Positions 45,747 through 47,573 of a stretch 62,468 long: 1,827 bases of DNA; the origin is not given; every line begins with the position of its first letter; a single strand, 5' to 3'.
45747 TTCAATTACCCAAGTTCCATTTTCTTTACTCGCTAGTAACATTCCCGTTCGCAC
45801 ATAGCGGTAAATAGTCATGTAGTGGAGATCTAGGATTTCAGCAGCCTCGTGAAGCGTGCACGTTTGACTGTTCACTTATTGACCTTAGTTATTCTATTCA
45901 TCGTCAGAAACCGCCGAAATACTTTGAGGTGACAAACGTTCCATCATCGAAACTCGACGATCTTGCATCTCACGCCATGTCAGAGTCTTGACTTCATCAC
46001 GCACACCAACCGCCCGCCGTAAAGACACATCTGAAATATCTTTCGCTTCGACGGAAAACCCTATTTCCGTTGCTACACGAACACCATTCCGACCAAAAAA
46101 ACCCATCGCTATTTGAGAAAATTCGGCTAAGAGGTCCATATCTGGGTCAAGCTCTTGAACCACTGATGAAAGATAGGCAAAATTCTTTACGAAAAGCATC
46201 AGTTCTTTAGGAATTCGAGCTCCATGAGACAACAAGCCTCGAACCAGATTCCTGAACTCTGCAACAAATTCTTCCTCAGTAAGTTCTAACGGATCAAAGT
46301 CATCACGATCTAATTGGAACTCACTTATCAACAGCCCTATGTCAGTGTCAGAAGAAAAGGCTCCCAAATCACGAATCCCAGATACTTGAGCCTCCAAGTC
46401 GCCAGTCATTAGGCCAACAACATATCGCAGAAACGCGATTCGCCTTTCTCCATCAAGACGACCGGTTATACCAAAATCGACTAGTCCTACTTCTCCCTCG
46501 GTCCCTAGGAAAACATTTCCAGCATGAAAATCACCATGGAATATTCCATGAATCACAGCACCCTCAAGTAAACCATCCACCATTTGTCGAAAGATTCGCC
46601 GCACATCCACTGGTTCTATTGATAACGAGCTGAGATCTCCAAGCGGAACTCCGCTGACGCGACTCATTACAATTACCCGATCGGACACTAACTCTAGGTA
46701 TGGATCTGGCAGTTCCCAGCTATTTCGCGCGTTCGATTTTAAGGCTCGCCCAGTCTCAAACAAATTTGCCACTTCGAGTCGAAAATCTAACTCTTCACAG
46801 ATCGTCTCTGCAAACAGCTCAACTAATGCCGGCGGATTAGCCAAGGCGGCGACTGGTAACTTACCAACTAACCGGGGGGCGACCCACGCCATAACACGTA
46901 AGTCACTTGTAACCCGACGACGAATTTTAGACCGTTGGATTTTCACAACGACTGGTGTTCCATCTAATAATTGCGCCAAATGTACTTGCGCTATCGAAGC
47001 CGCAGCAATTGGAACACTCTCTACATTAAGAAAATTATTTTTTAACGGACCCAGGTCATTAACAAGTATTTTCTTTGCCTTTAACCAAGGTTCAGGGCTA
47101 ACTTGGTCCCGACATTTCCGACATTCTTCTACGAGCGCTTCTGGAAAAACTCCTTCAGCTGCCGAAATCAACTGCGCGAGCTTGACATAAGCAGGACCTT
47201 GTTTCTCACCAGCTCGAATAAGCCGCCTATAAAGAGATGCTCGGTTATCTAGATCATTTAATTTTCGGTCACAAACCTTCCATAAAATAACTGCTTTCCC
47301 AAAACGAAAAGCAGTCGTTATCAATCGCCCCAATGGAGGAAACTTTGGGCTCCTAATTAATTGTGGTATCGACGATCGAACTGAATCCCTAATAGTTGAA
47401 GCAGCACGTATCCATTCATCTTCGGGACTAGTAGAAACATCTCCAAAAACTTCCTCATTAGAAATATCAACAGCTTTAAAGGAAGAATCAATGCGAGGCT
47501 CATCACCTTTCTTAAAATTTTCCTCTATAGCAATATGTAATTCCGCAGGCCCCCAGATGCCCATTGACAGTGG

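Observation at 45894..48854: Single-ORF fusion of a cytochrome P450 to an ABC1/UbiB-type atypical kinase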

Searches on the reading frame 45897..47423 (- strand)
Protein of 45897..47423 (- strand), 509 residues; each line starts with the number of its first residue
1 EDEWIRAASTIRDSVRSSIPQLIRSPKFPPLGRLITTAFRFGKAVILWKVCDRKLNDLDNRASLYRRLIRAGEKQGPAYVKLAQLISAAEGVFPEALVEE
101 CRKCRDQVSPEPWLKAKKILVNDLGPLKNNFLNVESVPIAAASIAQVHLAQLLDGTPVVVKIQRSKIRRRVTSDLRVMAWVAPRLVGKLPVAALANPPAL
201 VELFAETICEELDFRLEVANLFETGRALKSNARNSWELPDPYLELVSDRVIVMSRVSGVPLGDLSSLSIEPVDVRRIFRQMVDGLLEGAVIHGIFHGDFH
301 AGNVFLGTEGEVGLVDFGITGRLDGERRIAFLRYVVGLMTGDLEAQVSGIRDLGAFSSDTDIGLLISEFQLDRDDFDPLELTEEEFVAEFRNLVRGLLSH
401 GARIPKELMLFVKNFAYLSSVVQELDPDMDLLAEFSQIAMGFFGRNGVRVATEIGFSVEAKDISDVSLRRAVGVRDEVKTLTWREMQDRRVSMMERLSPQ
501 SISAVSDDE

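Call 18: search_solved_structures(query=window:45897-47423:-, max_evalue=0.001, show_alignments=2)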
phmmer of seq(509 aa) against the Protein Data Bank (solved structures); distinct sequences matched with E-value up to 0.001: 7.
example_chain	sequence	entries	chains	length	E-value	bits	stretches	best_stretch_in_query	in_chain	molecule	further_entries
5yjz_A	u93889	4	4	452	3.6e-21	78.7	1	57-325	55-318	Probable conserved ATP-binding protein ABC transporter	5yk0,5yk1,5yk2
7cy2_A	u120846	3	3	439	2.3e-18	69.5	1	37-325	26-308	ABC1 family protein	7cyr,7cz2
9tvn_A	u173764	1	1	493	7e-16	61.3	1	66-332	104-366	Atypical kinase COQ8A, mitochondrial - reconstructed tetrapod ancestor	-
5i35_A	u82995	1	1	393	4.4e-15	58.6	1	66-332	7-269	Atypical kinase ADCK3, mitochondrial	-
4ped_A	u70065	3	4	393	4.4e-15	58.6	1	66-332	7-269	Chaperone activity of bc1 complex-like, mitochondrial | Atypical kinase COQ8A, mitochondrial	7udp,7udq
9tvk_A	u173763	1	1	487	9.6e-14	54.2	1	77-353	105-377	Atypical kinase COQ8B, mitochondrial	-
8t7t_A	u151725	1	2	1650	0.00077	21.6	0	270-320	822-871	eIF-2-alpha kinase GCN2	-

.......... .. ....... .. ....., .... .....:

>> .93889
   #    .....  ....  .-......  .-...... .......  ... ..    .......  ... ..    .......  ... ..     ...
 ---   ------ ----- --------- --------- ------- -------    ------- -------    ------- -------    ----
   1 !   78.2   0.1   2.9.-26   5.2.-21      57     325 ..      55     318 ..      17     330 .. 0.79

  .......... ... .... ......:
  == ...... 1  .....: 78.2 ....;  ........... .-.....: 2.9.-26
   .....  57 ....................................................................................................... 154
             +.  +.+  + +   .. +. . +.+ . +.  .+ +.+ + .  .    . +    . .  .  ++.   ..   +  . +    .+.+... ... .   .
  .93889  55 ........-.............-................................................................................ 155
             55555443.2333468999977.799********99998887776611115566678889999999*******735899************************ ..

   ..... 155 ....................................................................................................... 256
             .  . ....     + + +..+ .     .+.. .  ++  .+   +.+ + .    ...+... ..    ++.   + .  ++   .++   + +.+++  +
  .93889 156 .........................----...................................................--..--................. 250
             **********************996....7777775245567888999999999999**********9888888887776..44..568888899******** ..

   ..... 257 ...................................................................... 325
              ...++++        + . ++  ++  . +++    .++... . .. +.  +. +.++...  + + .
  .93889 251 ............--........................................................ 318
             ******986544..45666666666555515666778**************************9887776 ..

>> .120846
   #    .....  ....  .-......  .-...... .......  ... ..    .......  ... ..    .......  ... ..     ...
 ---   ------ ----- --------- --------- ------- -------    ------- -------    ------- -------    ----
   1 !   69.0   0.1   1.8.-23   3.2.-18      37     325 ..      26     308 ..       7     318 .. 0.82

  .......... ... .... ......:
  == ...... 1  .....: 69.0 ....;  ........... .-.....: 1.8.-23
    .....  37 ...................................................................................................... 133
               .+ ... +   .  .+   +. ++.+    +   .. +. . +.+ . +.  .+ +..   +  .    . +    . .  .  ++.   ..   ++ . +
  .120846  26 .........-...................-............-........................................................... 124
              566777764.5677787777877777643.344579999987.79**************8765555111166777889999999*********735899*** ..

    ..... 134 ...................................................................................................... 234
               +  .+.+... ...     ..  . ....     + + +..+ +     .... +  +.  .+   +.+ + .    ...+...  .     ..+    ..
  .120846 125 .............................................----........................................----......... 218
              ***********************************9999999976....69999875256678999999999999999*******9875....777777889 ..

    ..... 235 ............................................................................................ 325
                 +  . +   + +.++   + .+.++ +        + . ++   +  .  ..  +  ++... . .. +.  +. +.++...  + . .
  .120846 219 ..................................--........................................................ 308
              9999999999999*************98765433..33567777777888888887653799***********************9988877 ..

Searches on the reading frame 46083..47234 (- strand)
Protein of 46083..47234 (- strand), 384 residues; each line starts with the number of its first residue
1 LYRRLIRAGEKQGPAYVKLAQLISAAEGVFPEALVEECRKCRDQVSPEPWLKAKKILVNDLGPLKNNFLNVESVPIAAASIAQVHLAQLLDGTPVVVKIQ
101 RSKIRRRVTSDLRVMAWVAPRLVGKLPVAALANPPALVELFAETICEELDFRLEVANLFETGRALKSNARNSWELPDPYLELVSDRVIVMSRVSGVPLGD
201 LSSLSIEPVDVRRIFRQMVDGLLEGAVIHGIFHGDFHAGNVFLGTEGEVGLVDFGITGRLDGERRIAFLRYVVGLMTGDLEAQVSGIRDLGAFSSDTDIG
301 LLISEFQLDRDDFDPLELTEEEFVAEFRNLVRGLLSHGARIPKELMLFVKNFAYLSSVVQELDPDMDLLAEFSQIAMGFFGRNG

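Call 68: search_solved_structures(query=window:46083-47234:-, max_evalue=0.001, show_alignments=5)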
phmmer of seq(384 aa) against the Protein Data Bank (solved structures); distinct sequences matched with E-value up to 0.001: 7.
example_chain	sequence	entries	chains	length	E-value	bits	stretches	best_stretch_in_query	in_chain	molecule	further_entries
5yjz_A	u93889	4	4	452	6.6e-21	78.1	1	9-262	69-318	Probable conserved ATP-binding protein ABC transporter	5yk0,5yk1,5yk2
7cy2_A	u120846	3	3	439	1.2e-17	67.3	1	9-262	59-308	ABC1 family protein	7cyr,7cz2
9tvn_A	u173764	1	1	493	7.3e-16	61.4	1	4-269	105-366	Atypical kinase COQ8A, mitochondrial - reconstructed tetrapod ancestor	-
5i35_A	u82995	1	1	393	4.2e-15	59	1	4-270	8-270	Atypical kinase ADCK3, mitochondrial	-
4ped_A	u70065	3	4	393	4.2e-15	58.9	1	4-269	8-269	Chaperone activity of bc1 complex-like, mitochondrial | Atypical kinase COQ8A, mitochondrial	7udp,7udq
9tvk_A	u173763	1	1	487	8.1e-14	54.7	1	14-290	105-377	Atypical kinase COQ8B, mitochondrial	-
8t7t_A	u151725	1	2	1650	0.0003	23.2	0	207-257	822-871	eIF-2-alpha kinase GCN2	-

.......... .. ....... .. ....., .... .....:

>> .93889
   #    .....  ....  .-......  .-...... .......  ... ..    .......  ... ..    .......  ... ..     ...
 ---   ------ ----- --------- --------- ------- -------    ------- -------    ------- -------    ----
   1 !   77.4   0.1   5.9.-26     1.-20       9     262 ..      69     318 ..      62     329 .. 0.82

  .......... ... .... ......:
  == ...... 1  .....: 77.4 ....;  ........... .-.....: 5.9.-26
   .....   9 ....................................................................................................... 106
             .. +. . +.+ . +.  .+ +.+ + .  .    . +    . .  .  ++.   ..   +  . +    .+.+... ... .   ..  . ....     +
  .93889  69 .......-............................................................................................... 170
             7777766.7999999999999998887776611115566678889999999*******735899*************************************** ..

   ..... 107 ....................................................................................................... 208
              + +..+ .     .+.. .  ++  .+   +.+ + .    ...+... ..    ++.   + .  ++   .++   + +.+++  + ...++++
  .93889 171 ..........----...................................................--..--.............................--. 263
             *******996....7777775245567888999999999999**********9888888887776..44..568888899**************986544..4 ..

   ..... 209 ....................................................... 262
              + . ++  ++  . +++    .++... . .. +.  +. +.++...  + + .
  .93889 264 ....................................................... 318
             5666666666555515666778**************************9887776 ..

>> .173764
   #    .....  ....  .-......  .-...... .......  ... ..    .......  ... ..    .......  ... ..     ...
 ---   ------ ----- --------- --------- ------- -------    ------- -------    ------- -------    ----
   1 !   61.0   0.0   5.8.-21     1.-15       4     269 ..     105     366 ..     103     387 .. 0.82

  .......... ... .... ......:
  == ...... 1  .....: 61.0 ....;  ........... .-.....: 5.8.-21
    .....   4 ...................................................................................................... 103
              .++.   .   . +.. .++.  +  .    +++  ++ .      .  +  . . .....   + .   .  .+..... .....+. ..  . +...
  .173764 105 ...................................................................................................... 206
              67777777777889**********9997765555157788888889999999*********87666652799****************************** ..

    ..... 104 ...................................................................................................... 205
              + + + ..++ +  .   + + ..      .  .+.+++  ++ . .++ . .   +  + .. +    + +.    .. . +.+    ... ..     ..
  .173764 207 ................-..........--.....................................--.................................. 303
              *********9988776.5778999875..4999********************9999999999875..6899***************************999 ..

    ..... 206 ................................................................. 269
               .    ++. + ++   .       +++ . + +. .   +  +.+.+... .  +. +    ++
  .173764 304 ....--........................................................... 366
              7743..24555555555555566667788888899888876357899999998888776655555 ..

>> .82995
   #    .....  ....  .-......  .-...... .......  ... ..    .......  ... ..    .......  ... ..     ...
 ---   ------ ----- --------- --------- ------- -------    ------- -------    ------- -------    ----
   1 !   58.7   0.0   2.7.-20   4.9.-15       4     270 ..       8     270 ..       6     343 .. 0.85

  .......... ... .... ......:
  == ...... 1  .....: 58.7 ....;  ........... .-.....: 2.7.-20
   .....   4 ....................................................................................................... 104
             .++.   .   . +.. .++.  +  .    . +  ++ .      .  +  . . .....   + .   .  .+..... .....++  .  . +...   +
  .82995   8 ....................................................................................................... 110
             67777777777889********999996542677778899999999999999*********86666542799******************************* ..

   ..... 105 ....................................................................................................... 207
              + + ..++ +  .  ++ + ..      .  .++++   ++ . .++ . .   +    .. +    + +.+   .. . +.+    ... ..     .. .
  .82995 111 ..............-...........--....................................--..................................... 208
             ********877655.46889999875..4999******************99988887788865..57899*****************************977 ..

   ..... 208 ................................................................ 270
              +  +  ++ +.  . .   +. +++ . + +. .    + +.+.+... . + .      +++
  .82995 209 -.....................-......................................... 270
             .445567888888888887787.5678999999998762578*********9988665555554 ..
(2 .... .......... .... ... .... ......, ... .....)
